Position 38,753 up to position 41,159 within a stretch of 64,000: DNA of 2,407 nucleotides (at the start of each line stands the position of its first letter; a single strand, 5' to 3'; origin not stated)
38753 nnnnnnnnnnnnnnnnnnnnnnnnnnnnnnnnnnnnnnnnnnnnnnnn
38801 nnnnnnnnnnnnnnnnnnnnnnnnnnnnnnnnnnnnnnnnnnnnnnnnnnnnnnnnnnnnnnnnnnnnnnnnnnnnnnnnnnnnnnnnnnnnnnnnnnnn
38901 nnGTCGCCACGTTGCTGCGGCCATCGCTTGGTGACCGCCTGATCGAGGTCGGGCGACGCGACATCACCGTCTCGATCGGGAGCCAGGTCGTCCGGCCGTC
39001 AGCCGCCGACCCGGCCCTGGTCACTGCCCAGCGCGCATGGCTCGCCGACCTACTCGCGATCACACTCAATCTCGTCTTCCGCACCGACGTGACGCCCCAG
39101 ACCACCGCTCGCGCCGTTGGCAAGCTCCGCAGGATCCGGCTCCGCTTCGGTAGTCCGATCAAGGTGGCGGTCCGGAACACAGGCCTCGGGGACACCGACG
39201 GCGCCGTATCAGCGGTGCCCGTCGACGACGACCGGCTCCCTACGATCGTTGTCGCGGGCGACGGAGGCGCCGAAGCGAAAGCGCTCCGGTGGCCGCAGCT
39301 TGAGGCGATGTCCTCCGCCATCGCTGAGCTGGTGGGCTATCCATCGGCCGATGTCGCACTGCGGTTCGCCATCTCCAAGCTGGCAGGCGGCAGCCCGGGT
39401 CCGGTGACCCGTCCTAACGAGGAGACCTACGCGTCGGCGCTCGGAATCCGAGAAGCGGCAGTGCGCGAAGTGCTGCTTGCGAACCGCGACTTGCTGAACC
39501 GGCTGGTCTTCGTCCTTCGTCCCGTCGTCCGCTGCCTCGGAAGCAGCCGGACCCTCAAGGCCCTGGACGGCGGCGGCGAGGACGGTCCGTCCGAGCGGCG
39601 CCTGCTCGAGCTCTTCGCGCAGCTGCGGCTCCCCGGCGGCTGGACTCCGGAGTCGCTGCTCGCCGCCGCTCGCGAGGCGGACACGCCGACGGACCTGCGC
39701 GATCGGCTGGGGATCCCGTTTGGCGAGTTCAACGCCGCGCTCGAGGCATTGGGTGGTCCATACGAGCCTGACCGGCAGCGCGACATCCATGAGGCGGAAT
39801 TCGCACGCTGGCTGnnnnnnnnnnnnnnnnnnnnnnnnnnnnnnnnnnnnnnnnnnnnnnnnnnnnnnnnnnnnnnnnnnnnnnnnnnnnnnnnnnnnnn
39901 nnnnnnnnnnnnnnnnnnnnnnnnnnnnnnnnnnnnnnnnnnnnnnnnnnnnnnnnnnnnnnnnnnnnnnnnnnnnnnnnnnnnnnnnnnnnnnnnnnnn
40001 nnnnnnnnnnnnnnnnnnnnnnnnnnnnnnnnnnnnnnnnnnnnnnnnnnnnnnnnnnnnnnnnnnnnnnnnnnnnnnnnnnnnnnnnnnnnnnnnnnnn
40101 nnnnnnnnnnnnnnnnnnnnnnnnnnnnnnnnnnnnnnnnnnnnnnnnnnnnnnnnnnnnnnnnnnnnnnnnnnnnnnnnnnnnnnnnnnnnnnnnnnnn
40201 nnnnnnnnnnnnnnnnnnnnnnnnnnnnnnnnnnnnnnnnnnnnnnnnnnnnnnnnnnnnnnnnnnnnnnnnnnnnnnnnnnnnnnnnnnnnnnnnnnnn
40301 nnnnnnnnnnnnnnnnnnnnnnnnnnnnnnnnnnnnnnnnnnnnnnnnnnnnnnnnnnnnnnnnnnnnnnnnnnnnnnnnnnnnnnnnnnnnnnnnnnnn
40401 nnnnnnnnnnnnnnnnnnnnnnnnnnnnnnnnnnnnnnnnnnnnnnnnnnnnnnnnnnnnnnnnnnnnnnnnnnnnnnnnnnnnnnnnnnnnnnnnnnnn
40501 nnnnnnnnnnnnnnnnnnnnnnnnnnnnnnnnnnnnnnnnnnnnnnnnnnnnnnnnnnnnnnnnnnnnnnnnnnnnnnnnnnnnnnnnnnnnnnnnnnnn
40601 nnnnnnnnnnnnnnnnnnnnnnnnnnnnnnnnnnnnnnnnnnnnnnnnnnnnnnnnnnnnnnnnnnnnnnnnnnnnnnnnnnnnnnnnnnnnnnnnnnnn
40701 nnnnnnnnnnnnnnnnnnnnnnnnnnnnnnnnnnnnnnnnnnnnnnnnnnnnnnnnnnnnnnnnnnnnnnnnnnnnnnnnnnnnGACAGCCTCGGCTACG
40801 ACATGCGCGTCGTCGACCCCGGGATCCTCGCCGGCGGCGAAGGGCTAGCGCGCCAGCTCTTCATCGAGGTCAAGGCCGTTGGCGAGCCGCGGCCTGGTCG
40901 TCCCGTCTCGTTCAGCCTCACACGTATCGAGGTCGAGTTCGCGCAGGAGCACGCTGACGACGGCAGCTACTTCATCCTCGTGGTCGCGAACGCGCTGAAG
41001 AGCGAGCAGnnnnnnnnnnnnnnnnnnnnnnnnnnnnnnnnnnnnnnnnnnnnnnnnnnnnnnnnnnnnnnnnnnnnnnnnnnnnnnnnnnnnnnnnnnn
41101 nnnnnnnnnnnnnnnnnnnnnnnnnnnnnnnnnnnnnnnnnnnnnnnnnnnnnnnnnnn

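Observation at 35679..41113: A ~1800-aa GHKL ATPase ending in a second DUF3883 module, with ~1500 aa unassigned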

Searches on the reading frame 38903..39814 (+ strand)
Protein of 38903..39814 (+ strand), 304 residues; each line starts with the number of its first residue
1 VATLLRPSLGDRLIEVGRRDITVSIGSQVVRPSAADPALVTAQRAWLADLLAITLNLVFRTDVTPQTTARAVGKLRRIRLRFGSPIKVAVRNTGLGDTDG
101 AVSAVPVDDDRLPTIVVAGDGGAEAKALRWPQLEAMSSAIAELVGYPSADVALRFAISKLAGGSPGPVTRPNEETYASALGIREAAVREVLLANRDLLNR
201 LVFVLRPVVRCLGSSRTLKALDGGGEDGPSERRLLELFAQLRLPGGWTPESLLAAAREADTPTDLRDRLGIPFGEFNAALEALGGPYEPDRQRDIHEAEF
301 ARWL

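Call 93: search_protein_families(library=ncbifam, proteins=[window:38903-39814:+], max_evalue=0.01)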
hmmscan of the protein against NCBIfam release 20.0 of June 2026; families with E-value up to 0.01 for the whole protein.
window:38903-39814:+ (304 aa): 0 families

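Call 94: search_protein_families(library=pfam, proteins=[window:38903-39814:+], max_evalue=0.01)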
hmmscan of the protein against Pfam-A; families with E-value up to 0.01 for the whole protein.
window:38903-39814:+ (304 aa): 0 families

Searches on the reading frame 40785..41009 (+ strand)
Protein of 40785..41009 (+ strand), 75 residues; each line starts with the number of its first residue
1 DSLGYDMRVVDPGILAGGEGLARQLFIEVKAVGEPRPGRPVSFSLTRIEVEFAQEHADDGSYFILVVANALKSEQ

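Call 93: search_protein_families(library=ncbifam, proteins=[window:40785-41009:+], max_evalue=0.01)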
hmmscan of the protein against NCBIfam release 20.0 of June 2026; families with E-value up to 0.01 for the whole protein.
window:40785-41009:+ (75 aa): 0 families

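Call 94: search_protein_families(library=pfam, proteins=[window:40785-41009:+], max_evalue=0.01)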
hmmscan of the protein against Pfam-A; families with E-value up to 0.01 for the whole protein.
window:40785-41009:+ (75 aa): 1 family
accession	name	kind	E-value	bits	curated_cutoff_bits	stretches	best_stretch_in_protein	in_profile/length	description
PF13020.12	NOV_C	-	1.3e-07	32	22.1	1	2-73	28-85/91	Protein NO VEIN, C-terminal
